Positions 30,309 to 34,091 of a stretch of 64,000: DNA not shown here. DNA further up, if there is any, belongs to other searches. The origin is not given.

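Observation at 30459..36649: Complete periplasmic NXR/pNAR-type molybdoenzyme (alpha-beta-gamma-delta) with Cys-x3-Asp-x3-Cys FS0 motif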

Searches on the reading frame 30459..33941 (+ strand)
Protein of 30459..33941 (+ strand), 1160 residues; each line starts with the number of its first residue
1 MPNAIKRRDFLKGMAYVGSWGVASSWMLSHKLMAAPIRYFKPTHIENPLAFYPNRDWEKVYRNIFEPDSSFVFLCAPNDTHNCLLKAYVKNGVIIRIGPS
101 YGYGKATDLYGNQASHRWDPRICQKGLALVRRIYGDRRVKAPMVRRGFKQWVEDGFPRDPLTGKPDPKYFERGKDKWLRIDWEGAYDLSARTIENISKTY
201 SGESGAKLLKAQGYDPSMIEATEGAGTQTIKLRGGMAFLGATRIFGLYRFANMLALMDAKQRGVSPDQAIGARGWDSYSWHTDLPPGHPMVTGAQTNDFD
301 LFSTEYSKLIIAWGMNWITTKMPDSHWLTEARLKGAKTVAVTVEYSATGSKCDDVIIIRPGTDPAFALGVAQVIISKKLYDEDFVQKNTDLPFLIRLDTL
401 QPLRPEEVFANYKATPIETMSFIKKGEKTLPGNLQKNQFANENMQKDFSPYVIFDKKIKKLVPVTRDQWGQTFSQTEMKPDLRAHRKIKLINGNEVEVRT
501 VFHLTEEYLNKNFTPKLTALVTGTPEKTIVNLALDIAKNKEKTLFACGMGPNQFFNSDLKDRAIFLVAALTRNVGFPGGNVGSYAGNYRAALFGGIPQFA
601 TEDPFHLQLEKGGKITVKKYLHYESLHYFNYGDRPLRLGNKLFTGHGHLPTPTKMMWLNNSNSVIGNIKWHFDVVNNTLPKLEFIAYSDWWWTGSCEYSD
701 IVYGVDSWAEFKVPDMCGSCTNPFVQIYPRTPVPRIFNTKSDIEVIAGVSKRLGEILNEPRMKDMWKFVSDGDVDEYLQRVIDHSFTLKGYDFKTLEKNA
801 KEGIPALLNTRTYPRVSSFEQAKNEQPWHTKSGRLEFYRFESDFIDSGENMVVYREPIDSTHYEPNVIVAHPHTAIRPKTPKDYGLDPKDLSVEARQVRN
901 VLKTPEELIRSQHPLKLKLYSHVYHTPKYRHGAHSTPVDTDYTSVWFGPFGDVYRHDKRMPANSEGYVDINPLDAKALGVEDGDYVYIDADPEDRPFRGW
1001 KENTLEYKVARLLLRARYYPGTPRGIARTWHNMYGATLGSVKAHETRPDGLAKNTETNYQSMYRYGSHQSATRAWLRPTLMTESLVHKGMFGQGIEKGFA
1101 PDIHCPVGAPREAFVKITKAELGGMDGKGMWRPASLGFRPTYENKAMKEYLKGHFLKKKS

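Call 4: search_protein_families(library=pfam, proteins=[window:30459-33941:+])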
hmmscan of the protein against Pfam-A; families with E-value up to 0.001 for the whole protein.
window:30459-33941:+ (1160 aa): 1 family
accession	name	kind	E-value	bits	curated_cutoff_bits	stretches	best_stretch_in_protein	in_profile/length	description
PF00384.28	Molybdopterin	-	2.9e-17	63.2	24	1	278-710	75-315/353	Molybdopterin oxidoreductase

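Call 5: search_protein_families(library=ncbifam, proteins=[window:30459-33941:+])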
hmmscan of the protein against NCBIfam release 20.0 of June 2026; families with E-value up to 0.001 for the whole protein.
window:30459-33941:+ (1160 aa): 21 families
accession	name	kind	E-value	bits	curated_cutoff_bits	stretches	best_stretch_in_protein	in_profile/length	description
TIGR03479.1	DMSO_red_II_alp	subfamily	2.5e-83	280.7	984.75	2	269-876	187-793/913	molybdopterin-dependent oxidoreductase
TIGR01580.1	narG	equivalog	1.4e-46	158.8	1084.15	3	270-399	209-344/1235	nitrate reductase subunit alpha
NF042978.1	EthbenzDh_ebdA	equivalog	1.4e-39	135.6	2000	3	217-408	173-348/977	ethylbenzene dehydrogenase subunit alpha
TIGR02166.1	dmsA_ynfE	subfamily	5.7e-36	123.9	777.7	2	513-839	331-634/794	DMSO/selenate family reductase complex A subunit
NF011566.1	PRK14990.1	exception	4.2e-28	97.8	1600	2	514-766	352-592/814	dimethylsulfoxide reductase subunit A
TIGR01591.1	Fdh-alpha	equivalog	4.2e-26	91.2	666.25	2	292-389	143-238/672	formate dehydrogenase subunit alpha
NF041884.1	selenate_YnfF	exception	1.4e-25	89.4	1650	2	514-756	332-560/798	selenate/tellurate reductase subunit YnfF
NF041885.1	selenate_YnfE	exception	2.2e-24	85.3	1675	2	512-838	337-642/805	selenate/tellurate reductase subunit YnfE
TIGR00509.1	bisC_fam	subfamily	1e-23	83.5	1017.55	3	515-838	280-591/772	molybdopterin guanine dinucleotide-containing S/N-oxide reductase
NF012032.0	PRK15488.1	equivalog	2.3e-20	72.2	694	1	306-389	196-281/759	thiosulfate reductase PhsA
TIGR02164.1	torA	equivalog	9.5e-17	60.4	1465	1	514-755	328-566/824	trimethylamine-N-oxide reductase TorA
NF011682.0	PRK15102.1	equivalog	1.4e-15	56.5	909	1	512-761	330-576/829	trimethylamine-N-oxide reductase TorA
TIGR01553.1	formate-DH-alph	equivalog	1.1e-14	53.3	814.2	1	293-398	210-313/1009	formate dehydrogenase-N subunit alpha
NF041513.1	formate_DH_Act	exception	1.2e-11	43.1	1400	1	306-586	212-474/1067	formate dehydrogenase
NF047855.1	AssmNtatRedNasC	equivalog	1.2e-08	33.8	1100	1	306-390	180-264/708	assimilatory nitrate reductase catalytic subunit NasC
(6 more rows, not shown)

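Call 6: find_homologous_proteins(query=window:30459-33941:+)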
Query window:30459-33941:+ (1160 aa): 2740 proteins with E <= 0.001 among 8000 candidates; the best 120 are listed.
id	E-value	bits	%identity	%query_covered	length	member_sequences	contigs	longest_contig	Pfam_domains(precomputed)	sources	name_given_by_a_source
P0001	0.0e+0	2772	100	100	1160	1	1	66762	PF00384.28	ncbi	-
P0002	0.0e+0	2225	78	99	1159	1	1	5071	PF00384.28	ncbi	-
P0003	0.0e+0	2219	80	97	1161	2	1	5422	PF00384.28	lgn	-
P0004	0.0e+0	2211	78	99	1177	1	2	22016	PF00384.28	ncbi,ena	ncbi:MAG: molybdopterin-dependent oxidoreductase [Bdellovibrionota bacterium]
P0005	0.0e+0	2208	78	100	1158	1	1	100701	PF00384.28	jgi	-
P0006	0.0e+0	2192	78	99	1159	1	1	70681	PF00384.28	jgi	-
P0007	0.0e+0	2185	77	99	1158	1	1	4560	PF00384.28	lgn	-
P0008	0.0e+0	2182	78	99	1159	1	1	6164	PF00384.28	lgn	-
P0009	0.0e+0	2179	78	99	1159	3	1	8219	PF00384.28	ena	-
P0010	0.0e+0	2177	77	100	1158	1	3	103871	PF00384.28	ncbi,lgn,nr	ncbi:MAG: molybdopterin-dependent oxidoreductase [Deltaproteobacteria bacterium]|nr:molybdopterin-de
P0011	0.0e+0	2172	77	99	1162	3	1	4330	PF00384.28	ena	-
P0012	0.0e+0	2170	78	99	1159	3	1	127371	PF00384.28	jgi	jgi:nitrate reductase alpha subunit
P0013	0.0e+0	2165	77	99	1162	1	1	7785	PF00384.28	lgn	-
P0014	0.0e+0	2165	77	99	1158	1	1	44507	PF00384.28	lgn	-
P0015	0.0e+0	2163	77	99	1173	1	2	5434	PF00384.28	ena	-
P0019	0.0e+0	2154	76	100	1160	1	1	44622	PF00384.28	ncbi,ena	-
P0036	0.0e+0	2112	75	100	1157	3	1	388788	PF00384.28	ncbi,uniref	ncbi:molybdopterin-dependent oxidoreductase [Bdellovibrio sp.]|uniref:molybdopterin-dependent oxidor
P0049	0.0e+0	2090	74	100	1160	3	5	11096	PF00384.28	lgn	-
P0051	0.0e+0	2089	73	100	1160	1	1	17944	PF00384.28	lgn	-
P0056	0.0e+0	2081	74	100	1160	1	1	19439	PF00384.28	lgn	-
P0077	0.0e+0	2051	73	99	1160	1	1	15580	PF00384.28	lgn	-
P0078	0.0e+0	2050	72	100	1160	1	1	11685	PF00384.28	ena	-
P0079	0.0e+0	2046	73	100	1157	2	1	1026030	PF00384.28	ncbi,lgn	-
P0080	0.0e+0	2045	73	100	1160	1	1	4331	PF00384.28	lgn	-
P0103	0.0e+0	2014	71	100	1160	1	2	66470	PF00384.28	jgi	jgi:nitrate reductase alpha subunit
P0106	0.0e+0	2012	71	100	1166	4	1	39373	PF00384.28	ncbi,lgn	ncbi:MAG: molybdopterin-dependent oxidoreductase [Candidatus Sericytochromatia bacterium]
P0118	0.0e+0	2003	72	97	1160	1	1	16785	PF00384.28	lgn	-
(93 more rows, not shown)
